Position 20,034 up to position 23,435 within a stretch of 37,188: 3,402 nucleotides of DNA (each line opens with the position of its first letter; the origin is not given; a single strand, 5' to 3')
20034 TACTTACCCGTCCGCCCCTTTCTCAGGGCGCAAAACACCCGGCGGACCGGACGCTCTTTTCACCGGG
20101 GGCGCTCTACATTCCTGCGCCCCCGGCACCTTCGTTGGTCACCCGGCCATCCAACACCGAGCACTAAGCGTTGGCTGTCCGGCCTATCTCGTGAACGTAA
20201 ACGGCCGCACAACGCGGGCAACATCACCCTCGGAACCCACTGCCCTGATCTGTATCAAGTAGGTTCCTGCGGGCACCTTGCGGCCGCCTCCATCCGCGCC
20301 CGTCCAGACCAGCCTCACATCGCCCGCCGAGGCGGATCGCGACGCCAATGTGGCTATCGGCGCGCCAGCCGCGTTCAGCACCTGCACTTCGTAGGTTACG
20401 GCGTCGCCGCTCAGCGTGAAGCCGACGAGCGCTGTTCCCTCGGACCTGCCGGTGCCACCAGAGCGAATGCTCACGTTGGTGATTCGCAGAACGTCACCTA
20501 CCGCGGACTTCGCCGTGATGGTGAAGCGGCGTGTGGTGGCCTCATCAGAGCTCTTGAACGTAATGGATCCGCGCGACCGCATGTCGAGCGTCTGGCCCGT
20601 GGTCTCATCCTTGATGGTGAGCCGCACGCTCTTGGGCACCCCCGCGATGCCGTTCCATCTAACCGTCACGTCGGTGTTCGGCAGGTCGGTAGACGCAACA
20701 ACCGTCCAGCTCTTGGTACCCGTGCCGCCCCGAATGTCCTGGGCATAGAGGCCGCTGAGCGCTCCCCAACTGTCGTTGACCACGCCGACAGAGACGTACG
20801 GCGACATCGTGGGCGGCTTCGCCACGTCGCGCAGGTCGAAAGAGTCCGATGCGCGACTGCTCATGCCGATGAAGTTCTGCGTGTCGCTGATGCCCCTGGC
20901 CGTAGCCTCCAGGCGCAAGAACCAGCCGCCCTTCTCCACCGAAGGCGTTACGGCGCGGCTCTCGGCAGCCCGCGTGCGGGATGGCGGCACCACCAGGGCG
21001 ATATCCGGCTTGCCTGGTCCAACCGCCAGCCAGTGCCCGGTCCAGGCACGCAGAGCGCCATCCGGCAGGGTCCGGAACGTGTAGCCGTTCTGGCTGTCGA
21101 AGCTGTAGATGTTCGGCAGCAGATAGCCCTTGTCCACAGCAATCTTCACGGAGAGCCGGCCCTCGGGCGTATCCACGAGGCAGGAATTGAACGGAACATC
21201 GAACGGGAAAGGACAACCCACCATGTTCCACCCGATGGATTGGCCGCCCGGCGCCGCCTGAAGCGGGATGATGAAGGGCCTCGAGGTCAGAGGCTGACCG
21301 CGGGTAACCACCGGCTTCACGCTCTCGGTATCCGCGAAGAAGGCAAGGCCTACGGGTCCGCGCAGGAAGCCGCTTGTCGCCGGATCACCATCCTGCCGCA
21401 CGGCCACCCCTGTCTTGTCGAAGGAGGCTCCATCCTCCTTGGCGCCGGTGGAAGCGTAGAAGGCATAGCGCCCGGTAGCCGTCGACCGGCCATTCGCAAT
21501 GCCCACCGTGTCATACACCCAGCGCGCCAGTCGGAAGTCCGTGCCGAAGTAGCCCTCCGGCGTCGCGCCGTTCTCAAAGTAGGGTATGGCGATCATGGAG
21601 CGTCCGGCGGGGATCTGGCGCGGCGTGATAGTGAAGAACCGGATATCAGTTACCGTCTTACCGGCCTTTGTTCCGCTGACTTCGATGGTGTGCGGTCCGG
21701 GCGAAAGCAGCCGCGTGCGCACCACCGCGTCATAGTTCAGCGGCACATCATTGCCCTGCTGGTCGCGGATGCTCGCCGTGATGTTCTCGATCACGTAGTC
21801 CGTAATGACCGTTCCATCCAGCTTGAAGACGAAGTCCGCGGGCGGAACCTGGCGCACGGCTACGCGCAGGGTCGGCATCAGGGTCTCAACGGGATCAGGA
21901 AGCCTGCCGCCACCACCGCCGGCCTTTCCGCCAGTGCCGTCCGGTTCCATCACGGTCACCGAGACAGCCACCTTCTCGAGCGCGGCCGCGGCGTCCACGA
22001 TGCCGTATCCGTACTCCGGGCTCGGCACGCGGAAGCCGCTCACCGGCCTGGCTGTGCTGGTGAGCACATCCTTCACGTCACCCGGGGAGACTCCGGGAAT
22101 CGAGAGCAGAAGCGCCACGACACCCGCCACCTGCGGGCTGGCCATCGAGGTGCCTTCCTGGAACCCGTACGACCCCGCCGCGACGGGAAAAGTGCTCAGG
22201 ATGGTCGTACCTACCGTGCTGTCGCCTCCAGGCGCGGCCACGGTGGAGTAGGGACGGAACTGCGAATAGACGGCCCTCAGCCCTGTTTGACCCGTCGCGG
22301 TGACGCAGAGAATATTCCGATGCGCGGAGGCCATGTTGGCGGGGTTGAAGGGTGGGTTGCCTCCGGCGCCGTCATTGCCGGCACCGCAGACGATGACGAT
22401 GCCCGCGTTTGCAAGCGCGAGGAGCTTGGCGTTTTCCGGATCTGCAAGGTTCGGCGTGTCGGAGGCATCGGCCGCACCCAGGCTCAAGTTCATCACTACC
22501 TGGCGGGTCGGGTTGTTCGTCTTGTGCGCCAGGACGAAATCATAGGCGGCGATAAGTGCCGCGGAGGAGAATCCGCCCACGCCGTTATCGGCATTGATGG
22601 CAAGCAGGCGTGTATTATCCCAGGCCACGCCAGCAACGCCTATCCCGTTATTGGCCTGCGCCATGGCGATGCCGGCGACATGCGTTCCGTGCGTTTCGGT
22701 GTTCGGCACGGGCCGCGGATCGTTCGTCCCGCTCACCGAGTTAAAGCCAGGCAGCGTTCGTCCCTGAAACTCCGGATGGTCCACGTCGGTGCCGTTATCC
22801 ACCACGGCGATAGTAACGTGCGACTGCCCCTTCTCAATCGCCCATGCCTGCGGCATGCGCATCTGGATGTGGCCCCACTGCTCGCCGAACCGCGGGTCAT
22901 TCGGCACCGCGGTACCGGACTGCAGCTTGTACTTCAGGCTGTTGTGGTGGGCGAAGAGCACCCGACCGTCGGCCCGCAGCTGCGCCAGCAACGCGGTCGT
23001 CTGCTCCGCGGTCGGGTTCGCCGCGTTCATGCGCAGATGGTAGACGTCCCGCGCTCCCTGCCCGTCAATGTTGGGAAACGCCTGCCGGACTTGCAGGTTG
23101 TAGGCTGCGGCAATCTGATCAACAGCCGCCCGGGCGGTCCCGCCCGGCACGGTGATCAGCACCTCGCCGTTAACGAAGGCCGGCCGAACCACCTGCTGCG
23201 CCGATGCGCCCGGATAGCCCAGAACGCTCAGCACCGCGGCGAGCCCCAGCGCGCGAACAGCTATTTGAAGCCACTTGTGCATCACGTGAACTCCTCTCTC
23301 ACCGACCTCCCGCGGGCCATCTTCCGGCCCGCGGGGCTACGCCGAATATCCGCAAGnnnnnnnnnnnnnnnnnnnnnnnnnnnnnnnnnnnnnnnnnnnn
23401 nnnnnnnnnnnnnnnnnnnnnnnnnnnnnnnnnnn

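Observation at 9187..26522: Four very large secreted proteins share a ~330-450-aa C-terminal multi-domain cassette (candidate new sorting or anchoring module)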

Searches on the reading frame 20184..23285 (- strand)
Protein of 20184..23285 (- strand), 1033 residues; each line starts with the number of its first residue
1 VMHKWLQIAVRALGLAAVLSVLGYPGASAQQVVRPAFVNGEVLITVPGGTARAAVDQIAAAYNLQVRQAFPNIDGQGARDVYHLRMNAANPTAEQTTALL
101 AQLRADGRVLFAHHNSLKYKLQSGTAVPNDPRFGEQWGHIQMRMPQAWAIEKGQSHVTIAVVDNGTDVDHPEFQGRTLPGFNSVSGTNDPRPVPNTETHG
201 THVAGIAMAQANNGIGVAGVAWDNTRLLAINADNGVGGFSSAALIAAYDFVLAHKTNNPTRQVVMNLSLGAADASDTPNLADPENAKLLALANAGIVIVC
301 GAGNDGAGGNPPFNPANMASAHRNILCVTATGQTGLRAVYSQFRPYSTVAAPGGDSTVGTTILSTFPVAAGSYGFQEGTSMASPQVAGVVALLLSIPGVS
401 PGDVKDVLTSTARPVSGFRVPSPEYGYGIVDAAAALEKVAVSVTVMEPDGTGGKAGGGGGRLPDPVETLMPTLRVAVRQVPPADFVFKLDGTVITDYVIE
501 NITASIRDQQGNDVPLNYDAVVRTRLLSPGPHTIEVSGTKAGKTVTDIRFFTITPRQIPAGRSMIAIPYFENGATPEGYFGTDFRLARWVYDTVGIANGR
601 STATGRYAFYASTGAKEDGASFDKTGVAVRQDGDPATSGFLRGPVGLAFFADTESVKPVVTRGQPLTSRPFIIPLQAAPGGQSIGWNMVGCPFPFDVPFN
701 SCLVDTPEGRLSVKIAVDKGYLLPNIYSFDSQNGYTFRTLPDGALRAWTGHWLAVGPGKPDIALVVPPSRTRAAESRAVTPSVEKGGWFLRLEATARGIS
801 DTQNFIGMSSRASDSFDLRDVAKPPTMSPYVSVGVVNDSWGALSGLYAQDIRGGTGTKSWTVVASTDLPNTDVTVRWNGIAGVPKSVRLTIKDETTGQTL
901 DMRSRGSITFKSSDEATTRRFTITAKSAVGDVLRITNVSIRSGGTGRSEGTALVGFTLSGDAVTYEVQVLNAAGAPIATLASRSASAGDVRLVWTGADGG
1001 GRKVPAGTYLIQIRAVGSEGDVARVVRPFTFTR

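Call 5: search_protein_families(library=pfam, proteins=[window:20184-23285:-], max_evalue=0.01)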
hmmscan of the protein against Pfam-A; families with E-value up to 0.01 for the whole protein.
window:20184-23285:- (1033 aa): 2 families
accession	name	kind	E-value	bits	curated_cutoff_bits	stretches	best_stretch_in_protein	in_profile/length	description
PF00082.27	Peptidase_S8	-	1.9e-39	136.2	21.8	1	155-428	2-288/288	Subtilase family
PF13860.13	FlgD_ig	-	1.2e-10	41.7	27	1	948-1016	6-76/79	FlgD Ig-like domain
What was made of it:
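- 20187..21617 (-): Cassette of protein C (S8 subtilase, gene 20184-23285, 1,033 aa). D1 is 20982-21617 and carries an insertion in its first half. D2 is 20463-20927. The CTD is 20187-20453 (ends ...TFTR). Pfam Peptidase_S8 scores 1.9e-39 and FlgD_ig is also called (call 5).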

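Call 46: search_protein_families(library=ncbifam, proteins=[window:20184-23285:-], max_evalue=1)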
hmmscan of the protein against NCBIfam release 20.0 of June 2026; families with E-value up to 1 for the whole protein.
window:20184-23285:- (1033 aa): 14 families
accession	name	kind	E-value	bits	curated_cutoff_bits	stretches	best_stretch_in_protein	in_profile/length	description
TIGR03921.1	T7SS_mycosin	equivalog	4.5e-33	114.8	278.75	1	143-439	2-288/353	type VII secretion-associated serine protease mycosin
NF033595.1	denti_PrtP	equivalog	1.7e-22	79.8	300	2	263-440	340-506/606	dentilisin complex serine proteinase subunit PrtP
NF051851.1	AtpSerPepEprS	equivalog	1.2e-11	43.4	1700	2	132-225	44-143/988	autotransporter serine peptidase EprS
NF040809.1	germ_prot_CspBA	exception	3.8e-10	38.1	1250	2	188-307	713-826/1099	bifunctional germination protease/germinant receptor pseudoprotease CspBA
NF005176.1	PRK06655.1-1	equivalog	3.6e-08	33.6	230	1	918-1017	56-152/197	flagellar hook assembly protein FlgD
NF009276.0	PRK12633.1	equivalog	1.2e-05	25.2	383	1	950-1020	116-186/234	flagellar basal body rod modification protein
NF040808.2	CspC_non_triad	exception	0.00013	20.6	675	1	200-307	170-279/556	bile acid germinant receptor pseudoprotease CspC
NF009277.0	PRK12634.1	equivalog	0.00032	20.8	333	1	955-1020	114-179/221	flagellar basal body rod modification protein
TIGR03895.1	protease_PatA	subfamily_domain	0.0005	18.9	421.05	1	199-415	1-203/606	PatA/PatG family cyanobactin maturation protease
NF033707.1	T9SS_sortase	equivalog_domain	0.062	10.9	420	1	960-1015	1020-1077/1095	type IX secretion system sortase PorU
NF009452.0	PRK12812.1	equivalog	0.069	12.4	258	1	920-1021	110-212/289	flagellar basal body rod modification protein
TIGR03632.1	uS11_bact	equivalog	0.16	12.4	154.5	1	889-960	23-95/117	30S ribosomal protein S11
NF040553.1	SGO_0316_fam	subfamily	0.16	9.5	1400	1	361-393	677-707/1486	SGO_0316/SGO_0317 family LPXTG-anchored serine peptidase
NF003698.1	PRK05309.1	equivalog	0.42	11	111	1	889-958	24-94/120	30S ribosomal protein S11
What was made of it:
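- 20187..21617 (-): The best NCBIfam similarities of the protease domain, both below their curated cut-offs, are T7SS mycosin (TIGR03921, E 4.5e-33, 114.8 bits vs cut-off 278.75) and dentilisin PrtP (NF033595, E 1.7e-22, 79.8 vs 300) (call 46).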

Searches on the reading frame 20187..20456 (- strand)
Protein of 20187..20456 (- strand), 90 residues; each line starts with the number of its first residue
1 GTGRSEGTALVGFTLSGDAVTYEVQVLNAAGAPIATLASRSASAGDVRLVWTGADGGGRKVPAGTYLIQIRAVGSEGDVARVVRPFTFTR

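Call 83: search_protein_families(library=pfam, proteins=[window:20187-20456:-], max_evalue=10)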
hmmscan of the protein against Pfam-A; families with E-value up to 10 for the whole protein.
window:20187-20456:- (90 aa): 4 families
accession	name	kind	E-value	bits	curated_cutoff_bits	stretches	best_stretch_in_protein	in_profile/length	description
PF13860.13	FlgD_ig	-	7.6e-13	48.7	27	1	5-73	6-76/79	FlgD Ig-like domain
PF10029.15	DUF2271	-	0.00062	19.9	27.3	1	31-88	61-118/136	Predicted periplasmic protein (DUF2271)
PF13620.12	CarboxypepD_reg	-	0.0048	17.7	32.3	1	24-81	4-65/82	Carboxypeptidase regulatory-like domain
PF13585.12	CHU_C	-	0.25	11.9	27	1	22-72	29-72/86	CHU_C Type IX secretion signal domain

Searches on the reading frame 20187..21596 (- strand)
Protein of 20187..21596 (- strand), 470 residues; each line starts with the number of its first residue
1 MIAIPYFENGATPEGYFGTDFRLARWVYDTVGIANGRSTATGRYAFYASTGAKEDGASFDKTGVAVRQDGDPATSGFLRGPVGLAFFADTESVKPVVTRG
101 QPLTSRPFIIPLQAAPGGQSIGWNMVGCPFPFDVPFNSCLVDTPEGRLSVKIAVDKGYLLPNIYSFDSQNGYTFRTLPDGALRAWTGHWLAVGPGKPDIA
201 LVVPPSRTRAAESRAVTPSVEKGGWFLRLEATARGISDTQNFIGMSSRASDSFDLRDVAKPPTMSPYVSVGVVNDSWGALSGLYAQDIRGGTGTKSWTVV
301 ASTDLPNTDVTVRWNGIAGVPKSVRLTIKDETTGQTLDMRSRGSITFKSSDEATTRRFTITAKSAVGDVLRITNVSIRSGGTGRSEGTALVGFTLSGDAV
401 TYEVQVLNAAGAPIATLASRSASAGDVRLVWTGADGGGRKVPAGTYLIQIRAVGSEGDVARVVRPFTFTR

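Call 9: search_protein_families(library=ncbifam, proteins=[window:20187-21596:-], max_evalue=1)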
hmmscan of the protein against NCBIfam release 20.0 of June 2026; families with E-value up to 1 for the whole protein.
seq(470 aa): 7 families
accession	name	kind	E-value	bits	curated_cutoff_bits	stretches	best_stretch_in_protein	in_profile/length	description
NF005176.1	PRK06655.1-1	equivalog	1e-08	35.3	230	1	353-454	54-152/197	flagellar hook assembly protein FlgD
NF009276.0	PRK12633.1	equivalog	4.6e-06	26.5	383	1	387-457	116-186/234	flagellar basal body rod modification protein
NF009277.0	PRK12634.1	equivalog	9.1e-05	22.6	333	1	392-458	114-180/221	flagellar basal body rod modification protein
NF033707.1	T9SS_sortase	equivalog_domain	0.014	13.1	420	1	397-452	1020-1077/1095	type IX secretion system sortase PorU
NF009452.0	PRK12812.1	equivalog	0.023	13.9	258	1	357-458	110-212/289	flagellar basal body rod modification protein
NF009453.0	PRK12813.1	equivalog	0.037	13.6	264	1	402-453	126-174/223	flagellar basal body rod modification protein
TIGR03632.1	uS11_bact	equivalog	0.07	13.6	154.5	1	326-397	23-95/117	30S ribosomal protein S11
